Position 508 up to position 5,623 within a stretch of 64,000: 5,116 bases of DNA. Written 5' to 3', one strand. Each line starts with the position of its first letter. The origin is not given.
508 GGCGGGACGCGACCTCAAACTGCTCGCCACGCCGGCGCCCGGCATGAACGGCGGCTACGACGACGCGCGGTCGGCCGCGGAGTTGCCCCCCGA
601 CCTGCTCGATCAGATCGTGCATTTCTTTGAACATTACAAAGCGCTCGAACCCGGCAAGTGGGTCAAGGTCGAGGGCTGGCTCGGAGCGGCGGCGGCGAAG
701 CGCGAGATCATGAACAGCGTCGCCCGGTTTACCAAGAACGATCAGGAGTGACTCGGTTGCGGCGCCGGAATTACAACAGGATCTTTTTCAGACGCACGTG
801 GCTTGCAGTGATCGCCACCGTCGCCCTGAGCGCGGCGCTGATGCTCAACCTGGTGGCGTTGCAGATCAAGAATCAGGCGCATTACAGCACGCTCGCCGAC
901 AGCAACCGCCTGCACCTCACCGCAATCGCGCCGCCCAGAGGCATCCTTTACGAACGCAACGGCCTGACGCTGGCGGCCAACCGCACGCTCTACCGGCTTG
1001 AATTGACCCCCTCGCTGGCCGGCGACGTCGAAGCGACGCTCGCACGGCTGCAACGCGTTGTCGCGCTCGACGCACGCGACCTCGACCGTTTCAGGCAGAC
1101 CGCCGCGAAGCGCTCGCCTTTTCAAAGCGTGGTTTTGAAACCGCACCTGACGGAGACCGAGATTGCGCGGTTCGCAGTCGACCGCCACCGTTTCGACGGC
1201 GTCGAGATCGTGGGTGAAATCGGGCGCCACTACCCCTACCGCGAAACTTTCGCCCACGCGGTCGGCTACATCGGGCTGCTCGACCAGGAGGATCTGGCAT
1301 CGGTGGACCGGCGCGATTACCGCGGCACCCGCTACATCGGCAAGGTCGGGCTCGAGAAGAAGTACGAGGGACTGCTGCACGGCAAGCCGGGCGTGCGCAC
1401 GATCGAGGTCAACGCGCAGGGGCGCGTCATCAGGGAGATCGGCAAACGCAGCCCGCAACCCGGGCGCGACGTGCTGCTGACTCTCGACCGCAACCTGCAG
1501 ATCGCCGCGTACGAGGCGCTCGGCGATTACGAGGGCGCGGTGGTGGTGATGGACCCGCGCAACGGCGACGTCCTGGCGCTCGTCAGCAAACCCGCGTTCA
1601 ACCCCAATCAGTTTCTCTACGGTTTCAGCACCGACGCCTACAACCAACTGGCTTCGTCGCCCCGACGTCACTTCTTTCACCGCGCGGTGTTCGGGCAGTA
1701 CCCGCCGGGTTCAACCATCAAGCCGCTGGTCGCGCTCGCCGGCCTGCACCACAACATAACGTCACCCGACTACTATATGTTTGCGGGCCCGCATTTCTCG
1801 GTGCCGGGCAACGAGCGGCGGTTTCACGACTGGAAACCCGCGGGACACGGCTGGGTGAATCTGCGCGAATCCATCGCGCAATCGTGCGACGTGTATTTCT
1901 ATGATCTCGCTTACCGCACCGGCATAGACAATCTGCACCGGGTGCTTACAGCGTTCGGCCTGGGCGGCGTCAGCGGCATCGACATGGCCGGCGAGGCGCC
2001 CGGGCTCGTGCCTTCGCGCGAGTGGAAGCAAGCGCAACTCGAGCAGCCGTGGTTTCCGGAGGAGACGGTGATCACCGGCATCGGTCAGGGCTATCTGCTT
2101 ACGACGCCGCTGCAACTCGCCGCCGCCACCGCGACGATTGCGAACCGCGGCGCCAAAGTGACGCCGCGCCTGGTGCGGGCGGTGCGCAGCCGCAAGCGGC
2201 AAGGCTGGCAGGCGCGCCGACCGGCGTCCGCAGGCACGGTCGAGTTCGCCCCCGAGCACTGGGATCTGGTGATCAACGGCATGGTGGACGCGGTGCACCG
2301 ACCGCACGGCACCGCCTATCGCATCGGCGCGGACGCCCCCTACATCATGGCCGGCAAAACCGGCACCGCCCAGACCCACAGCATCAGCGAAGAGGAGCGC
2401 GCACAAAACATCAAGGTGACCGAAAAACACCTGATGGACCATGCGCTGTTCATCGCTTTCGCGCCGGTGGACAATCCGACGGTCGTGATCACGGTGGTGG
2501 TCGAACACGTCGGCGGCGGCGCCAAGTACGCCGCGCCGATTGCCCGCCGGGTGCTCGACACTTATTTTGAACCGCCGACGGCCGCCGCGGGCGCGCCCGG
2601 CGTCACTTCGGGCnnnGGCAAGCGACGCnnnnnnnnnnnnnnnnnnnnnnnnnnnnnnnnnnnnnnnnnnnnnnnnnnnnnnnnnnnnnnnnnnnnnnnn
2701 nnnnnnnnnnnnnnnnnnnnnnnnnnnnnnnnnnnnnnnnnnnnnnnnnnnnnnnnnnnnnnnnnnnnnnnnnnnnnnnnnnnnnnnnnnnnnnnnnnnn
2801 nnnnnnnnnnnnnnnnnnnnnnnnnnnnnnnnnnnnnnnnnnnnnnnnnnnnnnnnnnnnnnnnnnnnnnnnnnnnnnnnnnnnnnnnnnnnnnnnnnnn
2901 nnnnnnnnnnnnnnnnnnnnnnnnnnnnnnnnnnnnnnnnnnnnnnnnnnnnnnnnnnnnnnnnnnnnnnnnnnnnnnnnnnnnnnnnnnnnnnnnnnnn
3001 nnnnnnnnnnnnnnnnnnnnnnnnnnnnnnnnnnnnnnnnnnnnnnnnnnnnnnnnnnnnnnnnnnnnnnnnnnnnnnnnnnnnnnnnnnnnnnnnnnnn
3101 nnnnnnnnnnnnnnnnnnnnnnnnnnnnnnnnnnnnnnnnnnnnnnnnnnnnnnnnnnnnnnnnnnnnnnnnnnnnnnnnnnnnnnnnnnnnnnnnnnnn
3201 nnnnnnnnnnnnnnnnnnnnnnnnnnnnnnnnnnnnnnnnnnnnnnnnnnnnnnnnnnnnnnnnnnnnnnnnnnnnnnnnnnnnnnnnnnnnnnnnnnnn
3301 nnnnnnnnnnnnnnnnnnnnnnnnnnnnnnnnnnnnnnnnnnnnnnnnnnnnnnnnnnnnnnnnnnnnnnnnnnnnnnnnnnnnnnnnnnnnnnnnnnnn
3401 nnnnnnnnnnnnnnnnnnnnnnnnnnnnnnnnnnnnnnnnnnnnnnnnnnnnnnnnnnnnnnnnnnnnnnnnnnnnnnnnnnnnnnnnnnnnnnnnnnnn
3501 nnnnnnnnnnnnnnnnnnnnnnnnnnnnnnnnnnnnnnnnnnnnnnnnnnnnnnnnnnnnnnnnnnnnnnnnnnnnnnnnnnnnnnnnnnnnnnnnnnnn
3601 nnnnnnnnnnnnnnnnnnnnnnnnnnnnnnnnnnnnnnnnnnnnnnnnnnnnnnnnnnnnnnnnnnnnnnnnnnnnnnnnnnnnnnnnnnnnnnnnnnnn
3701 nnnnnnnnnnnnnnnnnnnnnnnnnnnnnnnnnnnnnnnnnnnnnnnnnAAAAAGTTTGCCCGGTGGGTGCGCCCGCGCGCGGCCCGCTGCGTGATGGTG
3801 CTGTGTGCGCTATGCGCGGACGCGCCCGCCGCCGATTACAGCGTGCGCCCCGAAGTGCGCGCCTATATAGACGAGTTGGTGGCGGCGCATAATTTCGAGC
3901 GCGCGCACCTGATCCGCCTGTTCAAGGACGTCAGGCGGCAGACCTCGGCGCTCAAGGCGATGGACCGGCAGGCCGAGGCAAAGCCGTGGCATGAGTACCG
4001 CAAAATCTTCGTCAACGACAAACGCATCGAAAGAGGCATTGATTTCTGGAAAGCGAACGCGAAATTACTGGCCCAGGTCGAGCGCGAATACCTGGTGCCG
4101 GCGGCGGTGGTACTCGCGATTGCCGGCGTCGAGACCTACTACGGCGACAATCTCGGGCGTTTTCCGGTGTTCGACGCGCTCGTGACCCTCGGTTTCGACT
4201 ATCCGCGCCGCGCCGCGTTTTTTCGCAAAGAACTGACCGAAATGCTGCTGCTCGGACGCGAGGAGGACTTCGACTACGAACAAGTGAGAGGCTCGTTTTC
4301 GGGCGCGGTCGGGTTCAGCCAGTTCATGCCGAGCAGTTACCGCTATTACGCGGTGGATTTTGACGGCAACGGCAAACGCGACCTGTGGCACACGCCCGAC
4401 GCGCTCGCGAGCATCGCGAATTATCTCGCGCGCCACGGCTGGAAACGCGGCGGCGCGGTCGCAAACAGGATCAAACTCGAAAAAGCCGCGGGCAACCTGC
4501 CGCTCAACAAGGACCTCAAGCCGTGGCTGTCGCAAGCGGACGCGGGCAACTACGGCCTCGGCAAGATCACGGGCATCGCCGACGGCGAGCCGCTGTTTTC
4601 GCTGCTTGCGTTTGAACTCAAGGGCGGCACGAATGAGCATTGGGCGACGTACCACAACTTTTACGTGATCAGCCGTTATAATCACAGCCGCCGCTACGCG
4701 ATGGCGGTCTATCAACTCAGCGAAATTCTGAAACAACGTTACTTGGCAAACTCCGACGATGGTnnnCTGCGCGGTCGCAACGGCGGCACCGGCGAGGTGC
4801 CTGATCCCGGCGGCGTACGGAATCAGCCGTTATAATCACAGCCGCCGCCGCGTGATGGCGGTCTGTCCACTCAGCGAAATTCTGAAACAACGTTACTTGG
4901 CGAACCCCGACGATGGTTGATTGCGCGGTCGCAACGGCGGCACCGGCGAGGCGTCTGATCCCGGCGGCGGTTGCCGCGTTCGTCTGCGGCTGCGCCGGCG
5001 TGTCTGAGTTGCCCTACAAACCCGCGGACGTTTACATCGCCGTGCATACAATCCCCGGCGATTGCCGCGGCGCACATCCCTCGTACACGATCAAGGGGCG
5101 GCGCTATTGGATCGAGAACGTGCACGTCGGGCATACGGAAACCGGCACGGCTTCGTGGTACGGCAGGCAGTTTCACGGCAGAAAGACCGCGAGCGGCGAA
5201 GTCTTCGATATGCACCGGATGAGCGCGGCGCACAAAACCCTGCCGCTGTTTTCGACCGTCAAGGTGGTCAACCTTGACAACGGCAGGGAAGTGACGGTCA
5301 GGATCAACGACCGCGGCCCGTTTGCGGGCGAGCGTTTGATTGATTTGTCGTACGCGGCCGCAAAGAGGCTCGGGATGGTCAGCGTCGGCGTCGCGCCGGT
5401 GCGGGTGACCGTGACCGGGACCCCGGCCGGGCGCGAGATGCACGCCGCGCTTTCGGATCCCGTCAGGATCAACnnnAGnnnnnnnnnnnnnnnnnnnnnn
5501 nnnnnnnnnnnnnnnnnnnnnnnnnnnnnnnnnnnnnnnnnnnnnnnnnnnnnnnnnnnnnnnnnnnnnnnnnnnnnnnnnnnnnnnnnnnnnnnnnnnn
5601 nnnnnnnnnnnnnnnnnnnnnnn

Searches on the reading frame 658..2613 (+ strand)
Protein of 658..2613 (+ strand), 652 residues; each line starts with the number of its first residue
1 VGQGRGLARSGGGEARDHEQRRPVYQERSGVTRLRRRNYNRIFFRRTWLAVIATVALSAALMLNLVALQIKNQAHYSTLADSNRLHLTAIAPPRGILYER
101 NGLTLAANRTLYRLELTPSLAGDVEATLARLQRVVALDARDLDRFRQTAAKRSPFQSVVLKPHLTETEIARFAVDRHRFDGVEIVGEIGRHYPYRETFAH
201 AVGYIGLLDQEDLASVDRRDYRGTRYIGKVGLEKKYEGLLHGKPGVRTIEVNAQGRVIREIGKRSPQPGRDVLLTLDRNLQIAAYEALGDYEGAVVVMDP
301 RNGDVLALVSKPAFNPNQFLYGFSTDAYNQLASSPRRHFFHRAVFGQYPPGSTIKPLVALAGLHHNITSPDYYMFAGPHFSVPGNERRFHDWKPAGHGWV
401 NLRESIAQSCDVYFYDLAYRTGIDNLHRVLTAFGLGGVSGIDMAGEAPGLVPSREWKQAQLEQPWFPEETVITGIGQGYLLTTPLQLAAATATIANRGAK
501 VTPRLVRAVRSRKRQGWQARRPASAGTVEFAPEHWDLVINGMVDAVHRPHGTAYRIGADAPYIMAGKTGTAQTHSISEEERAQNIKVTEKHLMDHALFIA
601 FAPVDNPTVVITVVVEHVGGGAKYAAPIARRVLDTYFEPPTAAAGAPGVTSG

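Call 68: search_protein_families(library=pfam, proteins=[window:658-2613:+], max_evalue=0.00001)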
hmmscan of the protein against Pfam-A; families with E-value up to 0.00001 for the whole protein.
window:658-2613:+ (652 aa): 2 families
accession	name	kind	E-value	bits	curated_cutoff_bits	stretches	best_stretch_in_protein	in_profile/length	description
PF00905.27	Transpeptidase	-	4.3e-63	213.7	22.1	1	293-633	1-298/299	Penicillin binding protein transpeptidase domain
PF03717.20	PBP_dimer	-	1.3e-39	136.9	24.4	1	90-261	2-179/180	Penicillin-binding Protein dimerisation domain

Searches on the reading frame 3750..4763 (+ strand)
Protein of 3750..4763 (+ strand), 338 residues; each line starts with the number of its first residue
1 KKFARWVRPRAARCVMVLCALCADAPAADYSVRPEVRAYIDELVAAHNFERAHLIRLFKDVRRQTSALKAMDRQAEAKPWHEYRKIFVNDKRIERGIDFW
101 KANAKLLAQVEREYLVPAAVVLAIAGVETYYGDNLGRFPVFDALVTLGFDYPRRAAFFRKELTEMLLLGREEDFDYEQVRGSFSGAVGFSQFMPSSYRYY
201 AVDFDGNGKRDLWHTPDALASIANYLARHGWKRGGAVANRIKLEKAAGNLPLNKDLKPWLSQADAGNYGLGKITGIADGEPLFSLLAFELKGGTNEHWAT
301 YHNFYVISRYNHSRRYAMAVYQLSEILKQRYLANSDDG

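Call 62: search_protein_families(library=pfam, proteins=[window:3750-4763:+], max_evalue=0.0001)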
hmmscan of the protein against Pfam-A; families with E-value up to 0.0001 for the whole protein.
window:3750-4763:+ (338 aa): 1 family
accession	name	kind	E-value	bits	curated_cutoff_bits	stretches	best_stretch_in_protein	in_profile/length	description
PF13406.11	SLT_2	-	3e-92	309.4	24.3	1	34-325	4-292/292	Transglycosylase SLT domain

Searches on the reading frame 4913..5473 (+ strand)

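Call 62: search_protein_families(library=pfam, proteins=[window:4913-5473:+], max_evalue=0.0001)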
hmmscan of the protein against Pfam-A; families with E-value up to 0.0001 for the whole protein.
window:4913-5473:+ (187 aa): 1 family
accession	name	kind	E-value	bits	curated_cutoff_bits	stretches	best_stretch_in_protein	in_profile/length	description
PF03330.24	DPBB_1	-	1.1e-26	93.3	28.8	1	75-165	1-83/83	Lytic transglycolase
